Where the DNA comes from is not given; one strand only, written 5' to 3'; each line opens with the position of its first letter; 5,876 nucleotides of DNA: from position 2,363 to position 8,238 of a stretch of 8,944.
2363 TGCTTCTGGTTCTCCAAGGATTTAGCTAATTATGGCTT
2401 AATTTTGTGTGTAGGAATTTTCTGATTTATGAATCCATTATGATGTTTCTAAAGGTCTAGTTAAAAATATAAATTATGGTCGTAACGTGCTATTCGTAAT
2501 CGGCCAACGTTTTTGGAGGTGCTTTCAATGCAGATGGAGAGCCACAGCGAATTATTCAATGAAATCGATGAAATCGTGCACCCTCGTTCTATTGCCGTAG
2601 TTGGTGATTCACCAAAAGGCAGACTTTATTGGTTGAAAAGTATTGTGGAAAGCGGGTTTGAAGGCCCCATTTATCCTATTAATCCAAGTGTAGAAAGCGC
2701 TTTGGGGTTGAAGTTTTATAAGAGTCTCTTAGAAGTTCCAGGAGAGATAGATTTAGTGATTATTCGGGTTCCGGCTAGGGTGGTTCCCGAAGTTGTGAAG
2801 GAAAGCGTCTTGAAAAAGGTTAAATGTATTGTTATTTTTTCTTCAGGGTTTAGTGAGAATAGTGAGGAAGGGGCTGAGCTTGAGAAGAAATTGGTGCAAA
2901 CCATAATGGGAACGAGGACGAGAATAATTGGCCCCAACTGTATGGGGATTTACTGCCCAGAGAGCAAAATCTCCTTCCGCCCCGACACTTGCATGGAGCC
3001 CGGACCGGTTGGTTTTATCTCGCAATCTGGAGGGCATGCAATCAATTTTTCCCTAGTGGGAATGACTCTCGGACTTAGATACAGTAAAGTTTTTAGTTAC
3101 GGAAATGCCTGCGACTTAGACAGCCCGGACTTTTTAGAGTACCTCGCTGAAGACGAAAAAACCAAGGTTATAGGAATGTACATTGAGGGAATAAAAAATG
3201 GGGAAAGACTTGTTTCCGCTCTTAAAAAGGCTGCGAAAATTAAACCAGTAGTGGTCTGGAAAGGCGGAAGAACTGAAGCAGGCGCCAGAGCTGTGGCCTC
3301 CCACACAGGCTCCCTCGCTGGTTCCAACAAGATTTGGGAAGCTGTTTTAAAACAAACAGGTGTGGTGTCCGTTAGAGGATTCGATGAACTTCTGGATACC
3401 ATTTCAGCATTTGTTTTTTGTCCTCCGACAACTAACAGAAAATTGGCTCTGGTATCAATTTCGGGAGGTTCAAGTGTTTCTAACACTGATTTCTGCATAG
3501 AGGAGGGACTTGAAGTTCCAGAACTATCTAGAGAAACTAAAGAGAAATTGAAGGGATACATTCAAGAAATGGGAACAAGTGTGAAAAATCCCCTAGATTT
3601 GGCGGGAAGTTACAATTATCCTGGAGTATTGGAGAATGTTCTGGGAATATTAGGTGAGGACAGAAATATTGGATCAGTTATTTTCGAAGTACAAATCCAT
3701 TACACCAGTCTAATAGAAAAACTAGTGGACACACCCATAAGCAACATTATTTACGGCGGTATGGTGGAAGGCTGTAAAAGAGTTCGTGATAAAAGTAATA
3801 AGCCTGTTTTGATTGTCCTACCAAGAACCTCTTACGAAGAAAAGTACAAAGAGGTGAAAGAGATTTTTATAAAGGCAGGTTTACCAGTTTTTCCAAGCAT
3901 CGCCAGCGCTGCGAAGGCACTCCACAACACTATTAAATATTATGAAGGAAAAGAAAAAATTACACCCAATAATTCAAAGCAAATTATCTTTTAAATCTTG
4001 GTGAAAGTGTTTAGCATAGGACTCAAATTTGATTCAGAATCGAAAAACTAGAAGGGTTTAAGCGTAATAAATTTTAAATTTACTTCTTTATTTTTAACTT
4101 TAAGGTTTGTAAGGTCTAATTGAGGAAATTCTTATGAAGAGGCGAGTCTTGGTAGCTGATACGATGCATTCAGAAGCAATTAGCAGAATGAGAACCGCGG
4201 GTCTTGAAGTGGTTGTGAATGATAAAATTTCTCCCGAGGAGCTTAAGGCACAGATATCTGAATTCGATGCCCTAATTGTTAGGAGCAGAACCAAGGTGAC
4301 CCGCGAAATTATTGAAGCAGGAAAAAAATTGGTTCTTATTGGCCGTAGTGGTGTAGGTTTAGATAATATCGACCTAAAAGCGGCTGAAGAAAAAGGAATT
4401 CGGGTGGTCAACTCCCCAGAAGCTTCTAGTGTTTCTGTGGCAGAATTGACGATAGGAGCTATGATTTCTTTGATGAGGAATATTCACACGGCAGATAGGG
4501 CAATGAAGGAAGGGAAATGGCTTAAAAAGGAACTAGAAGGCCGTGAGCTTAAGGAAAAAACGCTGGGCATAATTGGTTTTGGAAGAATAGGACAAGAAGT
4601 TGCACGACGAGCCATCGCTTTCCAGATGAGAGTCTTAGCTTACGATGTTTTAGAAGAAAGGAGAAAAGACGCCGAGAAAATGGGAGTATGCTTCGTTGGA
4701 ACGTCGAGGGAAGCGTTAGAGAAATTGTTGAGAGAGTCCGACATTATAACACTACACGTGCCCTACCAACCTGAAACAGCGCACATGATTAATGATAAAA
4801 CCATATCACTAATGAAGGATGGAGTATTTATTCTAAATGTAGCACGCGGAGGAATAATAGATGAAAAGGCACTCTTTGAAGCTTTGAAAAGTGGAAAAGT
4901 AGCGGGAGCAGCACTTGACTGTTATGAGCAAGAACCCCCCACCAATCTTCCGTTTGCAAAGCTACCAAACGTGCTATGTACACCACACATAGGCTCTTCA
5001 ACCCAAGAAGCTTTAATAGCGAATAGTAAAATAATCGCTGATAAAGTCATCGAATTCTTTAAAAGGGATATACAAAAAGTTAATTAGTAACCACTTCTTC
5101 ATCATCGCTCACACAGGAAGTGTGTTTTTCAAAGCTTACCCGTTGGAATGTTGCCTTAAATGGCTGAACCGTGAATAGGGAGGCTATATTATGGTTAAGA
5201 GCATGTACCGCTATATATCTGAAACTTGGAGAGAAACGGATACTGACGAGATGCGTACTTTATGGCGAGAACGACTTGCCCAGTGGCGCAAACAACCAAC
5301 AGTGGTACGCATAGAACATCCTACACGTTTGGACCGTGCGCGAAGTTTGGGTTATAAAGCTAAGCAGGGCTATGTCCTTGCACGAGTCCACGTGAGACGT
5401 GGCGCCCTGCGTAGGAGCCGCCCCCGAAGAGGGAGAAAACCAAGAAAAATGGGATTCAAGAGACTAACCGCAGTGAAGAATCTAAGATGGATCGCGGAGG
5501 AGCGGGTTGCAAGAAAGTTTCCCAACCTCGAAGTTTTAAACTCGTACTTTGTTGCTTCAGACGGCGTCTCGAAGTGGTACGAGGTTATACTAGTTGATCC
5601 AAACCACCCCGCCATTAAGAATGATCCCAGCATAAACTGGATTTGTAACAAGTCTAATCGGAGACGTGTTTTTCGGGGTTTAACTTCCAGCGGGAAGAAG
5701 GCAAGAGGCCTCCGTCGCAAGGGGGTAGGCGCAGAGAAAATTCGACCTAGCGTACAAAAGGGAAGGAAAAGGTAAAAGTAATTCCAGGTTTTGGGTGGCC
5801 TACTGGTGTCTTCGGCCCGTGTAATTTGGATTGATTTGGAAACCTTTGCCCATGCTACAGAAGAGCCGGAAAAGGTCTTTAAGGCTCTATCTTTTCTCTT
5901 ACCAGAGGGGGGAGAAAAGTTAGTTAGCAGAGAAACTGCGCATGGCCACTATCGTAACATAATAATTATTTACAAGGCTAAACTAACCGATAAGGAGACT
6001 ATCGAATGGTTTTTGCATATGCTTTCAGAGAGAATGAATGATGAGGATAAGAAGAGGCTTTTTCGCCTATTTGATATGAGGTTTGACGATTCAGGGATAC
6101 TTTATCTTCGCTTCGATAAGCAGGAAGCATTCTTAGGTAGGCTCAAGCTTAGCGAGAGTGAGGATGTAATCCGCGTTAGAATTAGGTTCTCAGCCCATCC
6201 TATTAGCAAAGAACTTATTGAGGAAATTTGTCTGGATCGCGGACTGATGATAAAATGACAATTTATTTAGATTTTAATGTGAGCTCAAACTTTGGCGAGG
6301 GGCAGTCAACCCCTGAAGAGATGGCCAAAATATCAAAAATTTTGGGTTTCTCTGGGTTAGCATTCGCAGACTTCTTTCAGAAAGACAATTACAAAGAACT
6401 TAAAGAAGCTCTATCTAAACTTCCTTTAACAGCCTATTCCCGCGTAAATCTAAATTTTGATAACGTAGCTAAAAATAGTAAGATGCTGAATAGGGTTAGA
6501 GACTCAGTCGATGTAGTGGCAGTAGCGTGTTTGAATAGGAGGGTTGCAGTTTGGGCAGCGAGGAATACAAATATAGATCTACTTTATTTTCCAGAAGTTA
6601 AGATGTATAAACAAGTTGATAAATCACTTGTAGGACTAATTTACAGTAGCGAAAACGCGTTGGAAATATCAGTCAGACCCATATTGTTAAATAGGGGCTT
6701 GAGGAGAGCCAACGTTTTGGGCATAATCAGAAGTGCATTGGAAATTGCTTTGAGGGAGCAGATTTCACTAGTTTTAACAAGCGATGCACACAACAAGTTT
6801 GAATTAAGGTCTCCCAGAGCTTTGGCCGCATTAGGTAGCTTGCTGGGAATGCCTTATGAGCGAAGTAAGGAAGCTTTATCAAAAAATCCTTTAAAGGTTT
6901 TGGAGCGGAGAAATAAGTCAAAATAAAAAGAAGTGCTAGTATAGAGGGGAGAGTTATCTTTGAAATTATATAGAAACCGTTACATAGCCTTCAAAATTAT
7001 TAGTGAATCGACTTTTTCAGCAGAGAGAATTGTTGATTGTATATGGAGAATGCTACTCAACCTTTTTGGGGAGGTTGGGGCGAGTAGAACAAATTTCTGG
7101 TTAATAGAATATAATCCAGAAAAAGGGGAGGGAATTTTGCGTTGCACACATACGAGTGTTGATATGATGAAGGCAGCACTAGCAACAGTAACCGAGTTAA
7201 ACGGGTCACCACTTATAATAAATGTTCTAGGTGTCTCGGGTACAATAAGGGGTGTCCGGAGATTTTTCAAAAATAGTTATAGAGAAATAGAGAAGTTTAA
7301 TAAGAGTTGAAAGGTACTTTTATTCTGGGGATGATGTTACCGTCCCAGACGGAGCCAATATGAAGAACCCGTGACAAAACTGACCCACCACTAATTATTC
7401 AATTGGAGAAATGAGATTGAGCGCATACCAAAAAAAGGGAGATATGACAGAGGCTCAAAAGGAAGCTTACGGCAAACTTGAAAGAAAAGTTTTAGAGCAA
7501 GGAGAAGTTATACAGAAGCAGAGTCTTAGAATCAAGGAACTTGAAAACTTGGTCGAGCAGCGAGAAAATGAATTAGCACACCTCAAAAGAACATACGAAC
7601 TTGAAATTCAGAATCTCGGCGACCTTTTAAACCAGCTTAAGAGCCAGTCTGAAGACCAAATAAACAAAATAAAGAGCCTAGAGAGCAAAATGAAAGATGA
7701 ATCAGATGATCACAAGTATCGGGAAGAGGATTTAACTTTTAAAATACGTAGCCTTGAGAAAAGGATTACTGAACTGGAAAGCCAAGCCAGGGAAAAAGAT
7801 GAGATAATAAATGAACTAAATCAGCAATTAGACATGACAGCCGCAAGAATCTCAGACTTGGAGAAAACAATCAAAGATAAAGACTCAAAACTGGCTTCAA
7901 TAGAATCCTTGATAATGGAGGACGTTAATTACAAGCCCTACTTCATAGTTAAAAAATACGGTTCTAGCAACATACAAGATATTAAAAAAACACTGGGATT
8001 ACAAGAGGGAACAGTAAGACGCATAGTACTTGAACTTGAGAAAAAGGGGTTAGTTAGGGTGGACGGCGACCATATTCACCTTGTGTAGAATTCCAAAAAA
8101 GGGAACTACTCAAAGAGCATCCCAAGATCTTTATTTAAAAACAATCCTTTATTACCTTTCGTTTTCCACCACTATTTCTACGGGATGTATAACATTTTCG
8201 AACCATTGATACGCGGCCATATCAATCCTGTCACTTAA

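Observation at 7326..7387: Unannotated box C/D sRNA predicted to guide Gm2251 in the 23S rRNA P-loop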

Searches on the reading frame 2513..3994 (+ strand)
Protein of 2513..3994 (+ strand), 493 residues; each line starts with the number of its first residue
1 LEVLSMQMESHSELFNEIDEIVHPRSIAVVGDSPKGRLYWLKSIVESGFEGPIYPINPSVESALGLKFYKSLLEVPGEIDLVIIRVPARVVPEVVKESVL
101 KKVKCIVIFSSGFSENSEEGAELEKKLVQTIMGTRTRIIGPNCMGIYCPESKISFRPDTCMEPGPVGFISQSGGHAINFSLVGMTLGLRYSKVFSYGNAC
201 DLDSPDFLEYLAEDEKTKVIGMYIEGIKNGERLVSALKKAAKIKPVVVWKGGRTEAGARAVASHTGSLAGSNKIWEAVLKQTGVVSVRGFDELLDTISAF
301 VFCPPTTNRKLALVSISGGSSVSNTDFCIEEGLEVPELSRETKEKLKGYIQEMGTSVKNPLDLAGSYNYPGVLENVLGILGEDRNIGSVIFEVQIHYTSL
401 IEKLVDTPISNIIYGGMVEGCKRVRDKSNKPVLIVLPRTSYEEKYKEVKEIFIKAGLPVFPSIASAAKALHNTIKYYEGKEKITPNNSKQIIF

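Call 5: search_protein_families(library=pfam, proteins=[window:2513-3994:+])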
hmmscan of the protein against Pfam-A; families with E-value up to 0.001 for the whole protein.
window:2513-3994:+ (493 aa): 4 families
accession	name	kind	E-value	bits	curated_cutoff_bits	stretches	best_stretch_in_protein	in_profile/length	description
PF13607.11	Succ_CoA_lig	-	4e-49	166.4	27.4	1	163-300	1-138/138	Succinyl-CoA ligase like flavodoxin domain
PF13380.12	CoA_binding_2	-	1e-15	58.6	22.8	1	25-147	1-114/116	CoA binding domain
PF02629.25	CoA_binding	-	4.9e-09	37.3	22.3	1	25-112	4-97/97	CoA binding domain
PF19045.5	Ligase_CoA_2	-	0.00055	20.4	23.7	0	314-392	4-80/162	Ligase-CoA domain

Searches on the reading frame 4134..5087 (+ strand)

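Call 5: search_protein_families(library=pfam, proteins=[window:4134-5087:+])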
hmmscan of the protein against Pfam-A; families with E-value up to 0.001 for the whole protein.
window:4134-5087:+ (317 aa): 6 families
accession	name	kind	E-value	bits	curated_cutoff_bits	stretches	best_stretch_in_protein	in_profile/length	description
PF02826.25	2-Hacid_dh_C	-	8.1e-64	214.7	25.1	1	108-287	2-178/178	D-isomer specific 2-hydroxyacid dehydrogenase, NAD binding domain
PF00389.36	2-Hacid_dh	-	1.8e-34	118.7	24.6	1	5-312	1-127/134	D-isomer specific 2-hydroxyacid dehydrogenase, catalytic domain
PF03446.21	NAD_binding_2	-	5.2e-08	33.5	21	1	144-253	2-109/161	NAD binding domain of 6-phosphogluconate dehydrogenase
PF01262.27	AlaDh_PNT_C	-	1.3e-06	28.5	23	1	145-243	32-137/214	Alanine dehydrogenase/PNT, C-terminal domain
PF03807.23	F420_oxidored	-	5.6e-05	24.1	21.6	1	144-212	2-70/94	NADP oxidoreductase coenzyme F420-dependent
PF02254.24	TrkA_N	-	5.6e-05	23.9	23.8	0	146-197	3-57/116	TrkA-N domain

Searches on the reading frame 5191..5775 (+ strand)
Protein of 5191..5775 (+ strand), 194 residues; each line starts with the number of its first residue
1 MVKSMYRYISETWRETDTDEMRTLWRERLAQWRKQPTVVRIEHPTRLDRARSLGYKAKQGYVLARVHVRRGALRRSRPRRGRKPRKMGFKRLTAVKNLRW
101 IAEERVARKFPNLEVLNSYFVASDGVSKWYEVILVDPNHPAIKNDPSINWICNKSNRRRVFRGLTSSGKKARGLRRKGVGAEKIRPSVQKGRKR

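Call 5: search_protein_families(library=pfam, proteins=[window:5191-5775:+])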
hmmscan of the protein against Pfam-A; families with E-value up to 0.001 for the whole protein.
window:5191-5775:+ (194 aa): 1 family
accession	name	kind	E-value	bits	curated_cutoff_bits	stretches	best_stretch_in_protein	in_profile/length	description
PF00827.22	Ribosomal_L15e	-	8.8e-83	277.1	27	1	4-189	1-189/191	Ribosomal L15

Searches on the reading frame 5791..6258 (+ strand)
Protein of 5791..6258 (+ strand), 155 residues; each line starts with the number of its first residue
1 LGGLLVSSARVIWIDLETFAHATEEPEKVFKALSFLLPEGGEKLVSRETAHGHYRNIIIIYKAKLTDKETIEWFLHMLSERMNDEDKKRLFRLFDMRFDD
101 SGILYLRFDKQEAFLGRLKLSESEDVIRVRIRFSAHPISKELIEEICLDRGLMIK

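Call 5: search_protein_families(library=pfam, proteins=[window:5791-6258:+])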
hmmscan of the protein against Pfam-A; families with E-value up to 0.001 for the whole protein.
window:5791-6258:+ (155 aa): 1 family
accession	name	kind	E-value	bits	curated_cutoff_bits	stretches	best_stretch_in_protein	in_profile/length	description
PF01877.22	RNA_binding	-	1.3e-35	122.7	26.9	1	13-133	1-120/120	RNA binding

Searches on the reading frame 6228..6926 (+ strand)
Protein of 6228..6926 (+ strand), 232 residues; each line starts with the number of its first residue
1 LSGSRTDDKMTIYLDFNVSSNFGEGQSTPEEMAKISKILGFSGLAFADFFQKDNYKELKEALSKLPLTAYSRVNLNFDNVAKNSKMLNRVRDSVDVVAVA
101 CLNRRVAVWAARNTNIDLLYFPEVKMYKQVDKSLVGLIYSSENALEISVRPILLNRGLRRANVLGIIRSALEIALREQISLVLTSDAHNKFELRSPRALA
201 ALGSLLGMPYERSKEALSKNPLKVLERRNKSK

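Call 5: search_protein_families(library=pfam, proteins=[window:6228-6926:+])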
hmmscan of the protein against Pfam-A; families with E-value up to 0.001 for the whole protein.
window:6228-6926:+ (232 aa): 1 family
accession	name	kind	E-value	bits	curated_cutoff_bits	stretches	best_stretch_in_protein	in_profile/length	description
PF01876.22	RNase_P_p30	-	8.1e-28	97.8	35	1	25-220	11-214/214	RNase P subunit p30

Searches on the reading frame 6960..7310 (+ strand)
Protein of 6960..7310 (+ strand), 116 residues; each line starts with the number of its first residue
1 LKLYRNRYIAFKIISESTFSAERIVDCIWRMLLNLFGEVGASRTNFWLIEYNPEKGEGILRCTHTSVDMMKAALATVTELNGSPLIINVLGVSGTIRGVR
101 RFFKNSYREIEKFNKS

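Call 5: search_protein_families(library=pfam, proteins=[window:6960-7310:+])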
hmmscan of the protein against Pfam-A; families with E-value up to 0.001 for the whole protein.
window:6960-7310:+ (116 aa): 1 family
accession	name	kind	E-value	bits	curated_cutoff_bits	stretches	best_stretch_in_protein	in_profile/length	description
PF01900.24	RNase_P_Rpp14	-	1.6e-24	86.5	23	1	7-102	1-102/104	Rpp14/Pop5 family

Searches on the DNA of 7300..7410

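Call 61: search_rna_families(source=window, start=7300, end=7410, threshold=evalue, max_evalue=10, show_alignments=3)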
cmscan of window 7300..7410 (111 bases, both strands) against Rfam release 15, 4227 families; matches with E-value up to 10: 7.
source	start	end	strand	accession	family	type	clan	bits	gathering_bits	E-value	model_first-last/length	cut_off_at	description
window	7327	7386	+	RF00095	snoPyro_CD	Gene; snRNA; snoRNA; CD-box;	CL00132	17.3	45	0.11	1-58/58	no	Pyrococcus C/D box small nucleolar RNA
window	7323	7350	+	RF00361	snoZ119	Gene; snRNA; snoRNA; CD-box;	-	16.1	70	1.3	1-98/98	no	Small nucleolar RNA Z119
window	7324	7403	+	RF01177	snR67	Gene; snRNA; snoRNA; CD-box;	CL00053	15.2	55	0.29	1-83/83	no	Small nucleolar RNA snR67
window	7315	7359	+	RF01211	SNORD124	Gene; snRNA; snoRNA; CD-box;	-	13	40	5.6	1-104/104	no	Small nucleolar RNA SNORD124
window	7327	7376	+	RF01310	sR7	Gene; snRNA; snoRNA; CD-box;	-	11.4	37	1.1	1-57/57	no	Small nucleolar RNA sR7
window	7327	7385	+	RF01312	sR9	Gene; snRNA; snoRNA; CD-box;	-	11.1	36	8.5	1-55/55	no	Small nucleolar RNA sR9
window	7327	7376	+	RF01124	sR36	Gene; snRNA; snoRNA; CD-box;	-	7.9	55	5.4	1-55/55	no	Small nucleolar RNA sR36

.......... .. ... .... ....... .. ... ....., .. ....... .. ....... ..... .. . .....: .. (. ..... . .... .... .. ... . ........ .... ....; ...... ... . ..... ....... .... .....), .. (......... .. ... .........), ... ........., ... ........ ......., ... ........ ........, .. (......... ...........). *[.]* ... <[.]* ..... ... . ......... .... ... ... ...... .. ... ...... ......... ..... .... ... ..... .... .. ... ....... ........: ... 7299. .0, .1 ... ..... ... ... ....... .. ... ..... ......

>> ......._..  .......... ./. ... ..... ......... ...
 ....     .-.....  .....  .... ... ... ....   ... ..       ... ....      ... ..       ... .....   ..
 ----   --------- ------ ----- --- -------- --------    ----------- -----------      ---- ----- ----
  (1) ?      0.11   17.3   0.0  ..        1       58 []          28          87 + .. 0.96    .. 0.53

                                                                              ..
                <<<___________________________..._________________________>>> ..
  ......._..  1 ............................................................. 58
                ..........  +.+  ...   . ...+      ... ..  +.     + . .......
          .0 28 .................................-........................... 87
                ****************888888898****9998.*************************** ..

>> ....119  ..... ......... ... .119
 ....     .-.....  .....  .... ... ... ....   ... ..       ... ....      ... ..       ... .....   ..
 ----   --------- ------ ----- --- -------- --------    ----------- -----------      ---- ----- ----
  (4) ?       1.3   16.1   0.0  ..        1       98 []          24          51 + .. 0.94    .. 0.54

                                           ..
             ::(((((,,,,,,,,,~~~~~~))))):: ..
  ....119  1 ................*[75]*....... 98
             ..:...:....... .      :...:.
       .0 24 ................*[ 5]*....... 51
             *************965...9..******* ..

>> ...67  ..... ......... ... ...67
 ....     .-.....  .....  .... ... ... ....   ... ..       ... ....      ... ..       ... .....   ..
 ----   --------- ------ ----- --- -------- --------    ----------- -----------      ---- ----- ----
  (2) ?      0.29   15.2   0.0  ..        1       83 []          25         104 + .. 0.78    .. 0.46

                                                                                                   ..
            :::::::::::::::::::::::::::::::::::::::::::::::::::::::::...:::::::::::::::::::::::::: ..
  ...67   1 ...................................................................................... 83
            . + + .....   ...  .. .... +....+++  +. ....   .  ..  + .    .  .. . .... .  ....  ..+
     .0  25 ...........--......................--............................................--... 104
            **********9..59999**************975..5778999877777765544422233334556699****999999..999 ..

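Call 62: search_rna_families(source=window, start=7315, end=7395, threshold=evalue, max_evalue=10, show_alignments=8)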
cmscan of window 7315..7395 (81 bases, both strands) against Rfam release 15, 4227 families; matches with E-value up to 10: 7.
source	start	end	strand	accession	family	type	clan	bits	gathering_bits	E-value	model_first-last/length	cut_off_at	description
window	7327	7386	+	RF00095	snoPyro_CD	Gene; snRNA; snoRNA; CD-box;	CL00132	17.3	45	0.078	1-58/58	no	Pyrococcus C/D box small nucleolar RNA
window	7323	7350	+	RF00361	snoZ119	Gene; snRNA; snoRNA; CD-box;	-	16.1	70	0.94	1-98/98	no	Small nucleolar RNA Z119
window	7315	7359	+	RF01211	SNORD124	Gene; snRNA; snoRNA; CD-box;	-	13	40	4.1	1-104/104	no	Small nucleolar RNA SNORD124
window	7327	7376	+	RF01310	sR7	Gene; snRNA; snoRNA; CD-box;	-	11.4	37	0.83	1-57/57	no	Small nucleolar RNA sR7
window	7327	7385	+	RF01312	sR9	Gene; snRNA; snoRNA; CD-box;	-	11.1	36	6.2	1-55/55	no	Small nucleolar RNA sR9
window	7324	7395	+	RF01177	snR67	Gene; snRNA; snoRNA; CD-box;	CL00053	10.4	55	2.9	1-73/83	3'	Small nucleolar RNA snR67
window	7327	7376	+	RF01124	sR36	Gene; snRNA; snoRNA; CD-box;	-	7.9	55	4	1-55/55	no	Small nucleolar RNA sR36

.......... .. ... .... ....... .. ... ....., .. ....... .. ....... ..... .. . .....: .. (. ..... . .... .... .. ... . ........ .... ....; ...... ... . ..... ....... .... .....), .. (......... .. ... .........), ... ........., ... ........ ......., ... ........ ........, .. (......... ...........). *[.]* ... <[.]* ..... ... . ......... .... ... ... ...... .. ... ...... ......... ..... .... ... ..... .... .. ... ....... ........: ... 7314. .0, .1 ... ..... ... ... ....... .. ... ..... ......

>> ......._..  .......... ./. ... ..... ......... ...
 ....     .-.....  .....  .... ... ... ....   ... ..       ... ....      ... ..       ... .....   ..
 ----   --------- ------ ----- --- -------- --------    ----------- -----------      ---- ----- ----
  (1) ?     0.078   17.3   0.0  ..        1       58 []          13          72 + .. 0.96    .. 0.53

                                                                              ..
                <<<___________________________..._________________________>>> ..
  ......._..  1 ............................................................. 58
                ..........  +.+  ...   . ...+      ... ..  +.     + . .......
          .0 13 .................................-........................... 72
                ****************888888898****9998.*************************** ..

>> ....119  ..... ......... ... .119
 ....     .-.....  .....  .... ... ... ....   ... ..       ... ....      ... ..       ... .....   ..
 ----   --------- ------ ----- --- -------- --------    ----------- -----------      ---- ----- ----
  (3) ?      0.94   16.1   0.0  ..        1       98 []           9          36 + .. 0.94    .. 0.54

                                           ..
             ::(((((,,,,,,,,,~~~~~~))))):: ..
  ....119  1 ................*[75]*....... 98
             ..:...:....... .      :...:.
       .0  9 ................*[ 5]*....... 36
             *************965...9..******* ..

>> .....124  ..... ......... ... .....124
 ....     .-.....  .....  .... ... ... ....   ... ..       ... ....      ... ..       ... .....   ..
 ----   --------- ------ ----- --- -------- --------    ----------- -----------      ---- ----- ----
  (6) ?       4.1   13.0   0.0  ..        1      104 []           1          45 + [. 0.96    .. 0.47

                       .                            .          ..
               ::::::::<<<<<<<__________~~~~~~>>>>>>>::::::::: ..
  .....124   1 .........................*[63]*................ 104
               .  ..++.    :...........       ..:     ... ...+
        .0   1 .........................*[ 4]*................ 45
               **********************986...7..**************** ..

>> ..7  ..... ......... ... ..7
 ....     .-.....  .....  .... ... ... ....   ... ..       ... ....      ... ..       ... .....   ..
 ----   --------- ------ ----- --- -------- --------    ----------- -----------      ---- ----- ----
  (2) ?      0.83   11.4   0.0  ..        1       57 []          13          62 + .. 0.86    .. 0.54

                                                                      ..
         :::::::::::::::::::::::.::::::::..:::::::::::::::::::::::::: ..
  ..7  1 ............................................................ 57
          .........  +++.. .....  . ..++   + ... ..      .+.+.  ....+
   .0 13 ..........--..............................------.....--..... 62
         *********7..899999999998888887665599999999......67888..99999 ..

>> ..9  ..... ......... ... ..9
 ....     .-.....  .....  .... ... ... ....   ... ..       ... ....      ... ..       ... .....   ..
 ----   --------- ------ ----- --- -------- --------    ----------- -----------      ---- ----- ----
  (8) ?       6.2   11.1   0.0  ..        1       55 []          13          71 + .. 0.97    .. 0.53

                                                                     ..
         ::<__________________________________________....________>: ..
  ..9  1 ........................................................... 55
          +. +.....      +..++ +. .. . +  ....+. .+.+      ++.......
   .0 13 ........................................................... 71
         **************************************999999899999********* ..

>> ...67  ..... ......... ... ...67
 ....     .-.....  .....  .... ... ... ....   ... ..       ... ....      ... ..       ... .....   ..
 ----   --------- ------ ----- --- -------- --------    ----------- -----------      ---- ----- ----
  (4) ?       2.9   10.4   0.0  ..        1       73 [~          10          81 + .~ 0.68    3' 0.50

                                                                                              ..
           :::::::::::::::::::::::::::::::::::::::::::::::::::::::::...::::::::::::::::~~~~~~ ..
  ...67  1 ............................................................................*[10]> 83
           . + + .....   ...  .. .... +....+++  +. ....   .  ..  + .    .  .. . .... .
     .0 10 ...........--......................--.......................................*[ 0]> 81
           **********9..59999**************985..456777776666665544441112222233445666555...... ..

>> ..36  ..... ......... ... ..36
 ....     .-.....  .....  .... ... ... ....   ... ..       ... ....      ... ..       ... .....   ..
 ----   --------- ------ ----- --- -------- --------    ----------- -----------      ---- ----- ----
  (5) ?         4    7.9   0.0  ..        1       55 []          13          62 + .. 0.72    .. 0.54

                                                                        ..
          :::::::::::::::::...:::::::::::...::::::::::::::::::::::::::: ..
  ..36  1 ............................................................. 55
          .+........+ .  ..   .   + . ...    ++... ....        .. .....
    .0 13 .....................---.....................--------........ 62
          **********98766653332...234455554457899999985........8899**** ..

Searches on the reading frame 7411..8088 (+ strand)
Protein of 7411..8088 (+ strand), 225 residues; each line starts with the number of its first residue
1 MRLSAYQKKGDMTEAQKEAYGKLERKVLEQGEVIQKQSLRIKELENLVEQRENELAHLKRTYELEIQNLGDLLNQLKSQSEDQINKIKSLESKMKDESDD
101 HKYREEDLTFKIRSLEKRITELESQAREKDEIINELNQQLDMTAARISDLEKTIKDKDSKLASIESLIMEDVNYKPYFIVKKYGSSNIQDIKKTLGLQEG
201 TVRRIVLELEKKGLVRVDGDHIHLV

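Call 5: search_protein_families(library=pfam, proteins=[window:7411-8088:+])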
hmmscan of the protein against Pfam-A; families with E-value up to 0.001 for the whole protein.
window:7411-8088:+ (225 aa): 3 families
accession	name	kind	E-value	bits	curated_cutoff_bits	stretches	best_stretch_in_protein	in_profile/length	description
PF16808.10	PKcGMP_CC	-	2.1e-06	27.6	35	1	116-141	7-32/35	Coiled-coil N-terminus of cGMP-dependent protein kinase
PF01978.25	TrmB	-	4.8e-05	23.6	25.6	1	176-217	13-54/68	Sugar-specific transcriptional regulator TrmB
PF01047.28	MarR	-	0.00011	22.4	24.6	1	179-216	11-48/59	MarR family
